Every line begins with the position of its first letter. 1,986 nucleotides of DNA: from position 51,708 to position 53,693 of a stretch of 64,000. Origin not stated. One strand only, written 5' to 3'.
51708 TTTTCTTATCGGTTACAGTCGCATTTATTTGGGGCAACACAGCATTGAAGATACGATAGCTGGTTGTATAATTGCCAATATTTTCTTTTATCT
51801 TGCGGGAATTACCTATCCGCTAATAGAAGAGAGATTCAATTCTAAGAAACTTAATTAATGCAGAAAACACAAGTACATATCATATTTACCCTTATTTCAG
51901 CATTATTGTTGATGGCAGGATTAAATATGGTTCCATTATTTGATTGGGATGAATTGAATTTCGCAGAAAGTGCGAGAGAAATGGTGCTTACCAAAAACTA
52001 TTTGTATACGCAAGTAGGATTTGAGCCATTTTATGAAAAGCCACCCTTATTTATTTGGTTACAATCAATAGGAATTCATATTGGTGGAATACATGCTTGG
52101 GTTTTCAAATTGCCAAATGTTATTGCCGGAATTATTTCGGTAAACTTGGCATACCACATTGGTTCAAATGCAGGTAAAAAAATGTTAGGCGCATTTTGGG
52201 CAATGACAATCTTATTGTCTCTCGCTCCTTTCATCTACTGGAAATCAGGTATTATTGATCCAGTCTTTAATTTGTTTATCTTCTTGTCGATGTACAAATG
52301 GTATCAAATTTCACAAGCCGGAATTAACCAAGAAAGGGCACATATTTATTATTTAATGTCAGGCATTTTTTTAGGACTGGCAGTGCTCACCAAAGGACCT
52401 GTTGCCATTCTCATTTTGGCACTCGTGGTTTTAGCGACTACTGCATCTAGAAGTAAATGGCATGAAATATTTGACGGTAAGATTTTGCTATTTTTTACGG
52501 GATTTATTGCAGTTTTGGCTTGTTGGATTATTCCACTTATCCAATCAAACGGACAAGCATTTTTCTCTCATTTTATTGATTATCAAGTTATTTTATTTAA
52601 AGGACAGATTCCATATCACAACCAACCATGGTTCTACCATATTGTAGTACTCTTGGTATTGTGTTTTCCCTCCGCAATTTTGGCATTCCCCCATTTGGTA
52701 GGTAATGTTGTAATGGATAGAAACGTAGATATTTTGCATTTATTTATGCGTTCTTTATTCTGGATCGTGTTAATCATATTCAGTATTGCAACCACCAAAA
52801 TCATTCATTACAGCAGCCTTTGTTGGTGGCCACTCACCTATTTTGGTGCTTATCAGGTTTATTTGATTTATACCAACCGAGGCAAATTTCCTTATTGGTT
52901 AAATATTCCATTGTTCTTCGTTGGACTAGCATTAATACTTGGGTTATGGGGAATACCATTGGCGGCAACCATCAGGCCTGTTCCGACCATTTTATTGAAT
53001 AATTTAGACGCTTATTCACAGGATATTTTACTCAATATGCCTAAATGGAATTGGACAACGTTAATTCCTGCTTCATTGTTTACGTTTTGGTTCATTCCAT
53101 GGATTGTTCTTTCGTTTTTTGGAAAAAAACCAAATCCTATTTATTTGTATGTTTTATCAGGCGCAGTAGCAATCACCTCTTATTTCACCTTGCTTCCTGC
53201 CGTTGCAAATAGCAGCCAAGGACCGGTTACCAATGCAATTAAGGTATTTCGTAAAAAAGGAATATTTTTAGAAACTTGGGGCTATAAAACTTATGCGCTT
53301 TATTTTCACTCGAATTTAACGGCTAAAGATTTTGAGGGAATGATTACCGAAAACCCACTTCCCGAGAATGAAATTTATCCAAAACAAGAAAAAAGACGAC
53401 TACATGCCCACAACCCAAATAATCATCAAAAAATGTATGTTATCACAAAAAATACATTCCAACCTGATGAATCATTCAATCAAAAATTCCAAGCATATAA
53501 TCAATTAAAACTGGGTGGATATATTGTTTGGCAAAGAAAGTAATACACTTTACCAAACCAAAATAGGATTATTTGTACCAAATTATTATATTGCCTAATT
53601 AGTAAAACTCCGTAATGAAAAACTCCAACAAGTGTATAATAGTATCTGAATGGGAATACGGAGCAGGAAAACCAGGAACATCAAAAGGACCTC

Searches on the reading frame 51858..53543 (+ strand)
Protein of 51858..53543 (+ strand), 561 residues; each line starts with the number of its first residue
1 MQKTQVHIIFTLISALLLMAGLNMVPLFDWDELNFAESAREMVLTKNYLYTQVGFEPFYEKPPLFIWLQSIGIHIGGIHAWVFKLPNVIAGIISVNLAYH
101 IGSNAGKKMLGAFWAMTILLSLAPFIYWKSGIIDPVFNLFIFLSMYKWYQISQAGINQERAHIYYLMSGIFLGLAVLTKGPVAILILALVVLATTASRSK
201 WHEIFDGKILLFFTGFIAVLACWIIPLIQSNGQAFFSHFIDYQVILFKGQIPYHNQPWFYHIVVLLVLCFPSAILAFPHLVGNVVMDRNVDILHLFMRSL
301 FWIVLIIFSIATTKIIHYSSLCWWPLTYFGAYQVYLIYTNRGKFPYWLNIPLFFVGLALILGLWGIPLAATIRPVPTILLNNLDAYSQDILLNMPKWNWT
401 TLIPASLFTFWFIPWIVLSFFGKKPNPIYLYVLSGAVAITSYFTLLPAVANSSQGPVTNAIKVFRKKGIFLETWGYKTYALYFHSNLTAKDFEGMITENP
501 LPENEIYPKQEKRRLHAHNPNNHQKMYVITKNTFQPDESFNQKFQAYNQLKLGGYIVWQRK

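Call 94: search_protein_families(library=pfam, proteins=[window:51858-53543:+], max_evalue=0.0001)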
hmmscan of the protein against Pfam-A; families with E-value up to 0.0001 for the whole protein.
window:51858-53543:+ (561 aa): 2 families
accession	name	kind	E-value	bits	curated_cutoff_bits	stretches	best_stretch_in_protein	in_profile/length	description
PF02366.24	PMT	-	2.8e-11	43.9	22.7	1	9-239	2-241/245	Dolichyl-phosphate-mannose-protein mannosyltransferase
PF13231.12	PMT_2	-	5.3e-11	43.4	26.1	1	61-203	2-140/160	Dolichyl-phosphate-mannose-protein mannosyltransferase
